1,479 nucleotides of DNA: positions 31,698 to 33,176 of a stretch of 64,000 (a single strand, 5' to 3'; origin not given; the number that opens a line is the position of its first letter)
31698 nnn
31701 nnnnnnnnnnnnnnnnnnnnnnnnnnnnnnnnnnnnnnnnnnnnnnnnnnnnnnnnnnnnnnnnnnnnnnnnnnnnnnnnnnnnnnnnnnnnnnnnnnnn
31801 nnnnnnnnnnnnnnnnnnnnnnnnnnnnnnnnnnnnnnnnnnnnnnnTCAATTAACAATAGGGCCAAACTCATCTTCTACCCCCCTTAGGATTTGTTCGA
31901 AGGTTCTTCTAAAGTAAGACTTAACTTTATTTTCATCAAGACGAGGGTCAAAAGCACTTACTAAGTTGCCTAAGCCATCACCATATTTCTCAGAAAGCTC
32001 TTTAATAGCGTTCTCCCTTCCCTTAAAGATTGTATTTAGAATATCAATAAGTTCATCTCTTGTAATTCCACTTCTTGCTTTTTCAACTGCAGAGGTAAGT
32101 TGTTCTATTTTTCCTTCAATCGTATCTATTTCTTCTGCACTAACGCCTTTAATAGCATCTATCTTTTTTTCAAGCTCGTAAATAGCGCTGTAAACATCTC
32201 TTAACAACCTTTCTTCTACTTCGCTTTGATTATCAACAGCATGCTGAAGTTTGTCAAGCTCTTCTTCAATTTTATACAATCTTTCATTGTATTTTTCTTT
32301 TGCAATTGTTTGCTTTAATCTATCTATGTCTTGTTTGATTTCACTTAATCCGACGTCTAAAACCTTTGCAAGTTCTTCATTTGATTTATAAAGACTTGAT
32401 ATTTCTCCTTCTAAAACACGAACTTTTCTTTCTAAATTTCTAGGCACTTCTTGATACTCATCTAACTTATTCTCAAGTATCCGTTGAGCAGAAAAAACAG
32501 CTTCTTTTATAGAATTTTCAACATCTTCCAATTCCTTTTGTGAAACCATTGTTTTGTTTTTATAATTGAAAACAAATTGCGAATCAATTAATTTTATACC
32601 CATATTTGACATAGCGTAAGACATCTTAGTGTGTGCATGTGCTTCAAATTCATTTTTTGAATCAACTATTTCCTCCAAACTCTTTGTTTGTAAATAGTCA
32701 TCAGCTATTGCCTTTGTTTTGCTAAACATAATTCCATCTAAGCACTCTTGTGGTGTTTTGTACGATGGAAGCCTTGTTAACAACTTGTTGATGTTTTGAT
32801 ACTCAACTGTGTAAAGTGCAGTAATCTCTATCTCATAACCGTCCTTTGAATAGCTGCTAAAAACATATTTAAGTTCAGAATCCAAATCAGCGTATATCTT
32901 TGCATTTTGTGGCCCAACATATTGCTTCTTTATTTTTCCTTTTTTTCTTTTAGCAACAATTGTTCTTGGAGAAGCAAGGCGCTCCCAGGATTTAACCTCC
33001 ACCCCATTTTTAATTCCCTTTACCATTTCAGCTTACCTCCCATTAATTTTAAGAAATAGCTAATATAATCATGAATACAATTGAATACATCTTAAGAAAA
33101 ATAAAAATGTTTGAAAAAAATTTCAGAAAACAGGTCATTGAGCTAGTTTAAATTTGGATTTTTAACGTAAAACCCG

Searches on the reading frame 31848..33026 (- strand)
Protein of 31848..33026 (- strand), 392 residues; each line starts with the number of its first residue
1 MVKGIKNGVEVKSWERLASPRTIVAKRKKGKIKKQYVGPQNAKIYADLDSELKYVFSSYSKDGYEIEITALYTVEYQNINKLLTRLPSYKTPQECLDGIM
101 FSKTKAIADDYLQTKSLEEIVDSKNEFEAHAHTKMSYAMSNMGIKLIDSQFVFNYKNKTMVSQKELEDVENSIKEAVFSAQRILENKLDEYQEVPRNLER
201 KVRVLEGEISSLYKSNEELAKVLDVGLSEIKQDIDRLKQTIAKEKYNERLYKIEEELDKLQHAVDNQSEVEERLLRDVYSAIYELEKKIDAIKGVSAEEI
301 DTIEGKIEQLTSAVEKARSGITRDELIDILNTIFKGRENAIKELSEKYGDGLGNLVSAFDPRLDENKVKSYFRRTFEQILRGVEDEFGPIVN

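Call 3: search_protein_families(library=pfam, proteins=[window:31848-33026:-], max_evalue=1)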
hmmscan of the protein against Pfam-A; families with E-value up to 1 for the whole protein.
window:31848-33026:- (392 aa): 27 families (the best 25 are shown)
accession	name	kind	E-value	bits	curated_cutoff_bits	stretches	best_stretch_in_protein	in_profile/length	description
PF01145.31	Band_7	-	2.2e-05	25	23.6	1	57-150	51-141/176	SPFH domain / Band 7 family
PF04513.17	Baculo_PEP_C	-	0.0011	19.5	38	1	244-333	41-118/140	Baculovirus polyhedron envelope protein, PEP, C terminus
PF04100.18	Vps53_N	-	0.0027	17.2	26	1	234-299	19-82/372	Vps53, N-terminal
PF13250.11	DUF4041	-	0.0035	17.6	27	0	290-316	13-39/56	Domain of unknown function (DUF4041)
PF25764.1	KIF21A_4th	-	0.0081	16.3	33.1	1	154-242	58-145/183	KIF21A-like domain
PF02601.20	Exonuc_VII_L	-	0.0099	15.8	35.9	1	163-286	146-263/315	Exonuclease VII, large subunit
PF25443.1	ANG-1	-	0.055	14.1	28.5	0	285-321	33-69/105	ANG-1-like domain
PF25600.1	TRIM_CC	-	0.068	13.5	30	1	281-322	7-48/142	TRIM protein coiled-coil region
PF16526.10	CLZ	-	0.072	13.9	26.7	0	184-238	15-69/71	C-terminal leucine zipper domain of cyclic nucleotide-gated channels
PF05377.16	FlaC_arch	-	0.1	13.4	27.8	0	282-318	2-34/55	Flagella accessory protein C (FlaC)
PF04012.17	PspA_IM30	-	0.1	12.6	33.9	1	199-316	4-123/220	PspA/IM30 family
PF23991.1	DUF7310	-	0.11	13.4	40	0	255-314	17-77/83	Coiled-coil region of unknown function (DUF7310)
PF16888.10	YwqH-like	-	0.11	13.2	33.7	0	228-321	20-111/123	YwqH-like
PF07889.17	DUF1664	-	0.11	13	34.6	0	226-311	42-121/124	Protein of unknown function (DUF1664)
PF04108.17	ATG17_like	-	0.11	12.4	43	1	161-315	109-253/355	Autophagy protein ATG17-like domain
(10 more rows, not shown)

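Call 8: search_protein_families(library=ncbifam, proteins=[window:31848-33026:-], max_evalue=0.1)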
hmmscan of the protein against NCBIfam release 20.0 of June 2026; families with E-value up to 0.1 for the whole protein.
window:31848-33026:- (392 aa): 3 families
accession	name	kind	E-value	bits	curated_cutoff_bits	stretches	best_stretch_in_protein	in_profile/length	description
NF045487.1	ASRP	equivalog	2e-07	30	300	1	182-360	320-481/593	archaea-specific SMC-related protein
NF053852.1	vesicle_Bd0635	exception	0.024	14.3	250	1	161-285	24-148/223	CpoB-like predatory vesicle lipoprotein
NF041924.1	QatB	equivalog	0.037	14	100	1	268-335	109-176/179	Qat anti-phage system associated protein QatB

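Call 66: search_protein_families(library=padloc, proteins=[window:31848-33026:-], max_evalue=0.01)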
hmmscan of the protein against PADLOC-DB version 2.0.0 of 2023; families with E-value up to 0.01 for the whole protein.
window:31848-33026:- (392 aa): 6 families
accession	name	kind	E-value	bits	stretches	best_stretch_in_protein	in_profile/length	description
PDLC03859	LmuB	-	1.3e-05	22.6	1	47-365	218-497/611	-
PDLC00006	DruC1|DruC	-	2.9e-05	20.8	1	159-331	177-340/626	Unknown function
PDLC00598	ZorA1|ZorA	-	3.5e-05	20.4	1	115-316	349-509/663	MotA/ExbB/TolQ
PDLC00541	JetA2|JetA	-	0.0045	13.6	0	284-362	118-194/512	DUF2397 domain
PDLC00647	ZorA3|ZorA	-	0.0056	13.2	1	156-311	445-588/780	MotA/ExbB/TolQ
PDLC00336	PtuB1|PtuB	-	0.0094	13.6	1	196-268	149-221/250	Unknown function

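Call 67: search_protein_families(library=phrogs, proteins=[window:31848-33026:-], max_evalue=0.01)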
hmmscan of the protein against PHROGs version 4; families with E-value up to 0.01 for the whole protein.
window:31848-33026:- (392 aa): 3 families
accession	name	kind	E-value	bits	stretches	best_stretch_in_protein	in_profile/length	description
phrog_3590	-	unknown function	0.00099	19.6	1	162-340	134-309/481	-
phrog_1204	-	tail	0.0015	17.4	1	156-361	436-591/1483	tail protein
phrog_1538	-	tail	0.0034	17.1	1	114-332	175-371/811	tail length tape measure protein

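Call 96: search_protein_families(library=pfam, alignment_id=A8, max_evalue=0.05)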
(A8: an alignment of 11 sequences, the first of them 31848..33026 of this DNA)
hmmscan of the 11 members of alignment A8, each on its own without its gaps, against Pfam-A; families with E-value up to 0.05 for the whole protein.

A. member 1, window:31848-33026:- (392 aa): 6 families
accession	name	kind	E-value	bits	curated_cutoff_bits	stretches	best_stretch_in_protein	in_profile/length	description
PF01145.31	Band_7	-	2.2e-05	25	23.6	1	57-150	51-141/176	SPFH domain / Band 7 family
PF04513.17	Baculo_PEP_C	-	0.0011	19.5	38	0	244-333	41-118/140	Baculovirus polyhedron envelope protein, PEP, C terminus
PF04100.18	Vps53_N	-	0.0027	17.2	26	0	234-299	19-82/372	Vps53, N-terminal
PF13250.11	DUF4041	-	0.0035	17.6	27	0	290-316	13-39/56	Domain of unknown function (DUF4041)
PF25764.1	KIF21A_4th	-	0.0081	16.3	33.1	1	154-242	58-145/183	KIF21A-like domain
PF02601.20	Exonuc_VII_L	-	0.0099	15.8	35.9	1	163-286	146-263/315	Exonuclease VII, large subunit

B. families by the number of members that match (of 11 scanned): 25 families
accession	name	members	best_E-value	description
PF01145.31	Band_7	2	2.2e-05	SPFH domain / Band 7 family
PF21007.2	FBF1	1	0.00055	Fas-binding factor 1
PF20155.4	TMP_3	1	0.001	Tape measure protein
PF04513.17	Baculo_PEP_C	1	0.0011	Baculovirus polyhedron envelope protein, PEP, C terminus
PF18397.6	IKBKB_SDD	1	0.0019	IQBAL scaffold dimerization domain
PF04100.18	Vps53_N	1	0.0027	Vps53, N-terminal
PF13250.11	DUF4041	1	0.0035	Domain of unknown function (DUF4041)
PF06805.18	Lambda_tail_I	1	0.006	Bacteriophage lambda tail assembly protein I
PF25764.1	KIF21A_4th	1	0.0081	KIF21A-like domain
PF03938.19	OmpH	1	0.0094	Outer membrane protein (OmpH-like)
PF02601.20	Exonuc_VII_L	1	0.0099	Exonuclease VII, large subunit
PF05478.16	Prominin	1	0.012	Prominin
PF07889.17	DUF1664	1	0.015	Protein of unknown function (DUF1664)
PF10167.14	BORCS8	1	0.018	BLOC-1-related complex sub-unit 8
PF04108.17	ATG17_like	1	0.019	Autophagy protein ATG17-like domain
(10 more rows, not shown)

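Call 99: search_solved_structures(query=A9, max_evalue=1)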
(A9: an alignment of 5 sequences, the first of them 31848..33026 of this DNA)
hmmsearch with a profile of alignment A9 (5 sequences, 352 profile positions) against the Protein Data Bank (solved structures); distinct sequences matched with E-value up to 1: 29.
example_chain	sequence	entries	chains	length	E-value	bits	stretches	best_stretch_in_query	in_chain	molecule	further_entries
4fvf_A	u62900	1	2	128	0.00034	23.4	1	56-150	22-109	Stomatin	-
4fvg_A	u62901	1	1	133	0.00036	23.3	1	56-150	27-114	Stomatin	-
4fvj_A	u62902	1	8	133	0.00038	23.2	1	56-150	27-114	Stomatin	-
9okb_K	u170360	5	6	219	0.0063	19.2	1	159-298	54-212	bmCENP-K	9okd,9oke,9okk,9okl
7wh3_A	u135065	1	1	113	0.0074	19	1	56-149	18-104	Stomatin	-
9wmj_A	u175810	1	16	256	0.015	18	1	56-158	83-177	Stomatin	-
9wkz_A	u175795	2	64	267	0.017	17.8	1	56-158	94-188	Stomatin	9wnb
9z7u_F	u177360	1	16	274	0.018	17.7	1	56-158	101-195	Stomatin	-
9oh9_A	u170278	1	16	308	0.023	17.4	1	56-158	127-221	Stomatin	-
9zd2_F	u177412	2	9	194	0.034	16.8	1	56-149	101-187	Stomatin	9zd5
7zr2_A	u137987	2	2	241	0.038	16.6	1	183-286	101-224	Spike protein S2',Chimeric protein mimic of SARS-CoV-2 Spike HR1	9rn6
7vhq_E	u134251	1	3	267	0.042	16.5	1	51-174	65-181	Protein HflK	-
3s84_A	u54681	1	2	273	0.048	16.3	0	195-249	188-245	Apolipoprotein A-IV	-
6fia_A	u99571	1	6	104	0.07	15.8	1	202-281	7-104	LINE-1 retrotransposable element ORF1 protein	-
6h9l_A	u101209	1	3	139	0.077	15.6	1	116-236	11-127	Uncharacterized protein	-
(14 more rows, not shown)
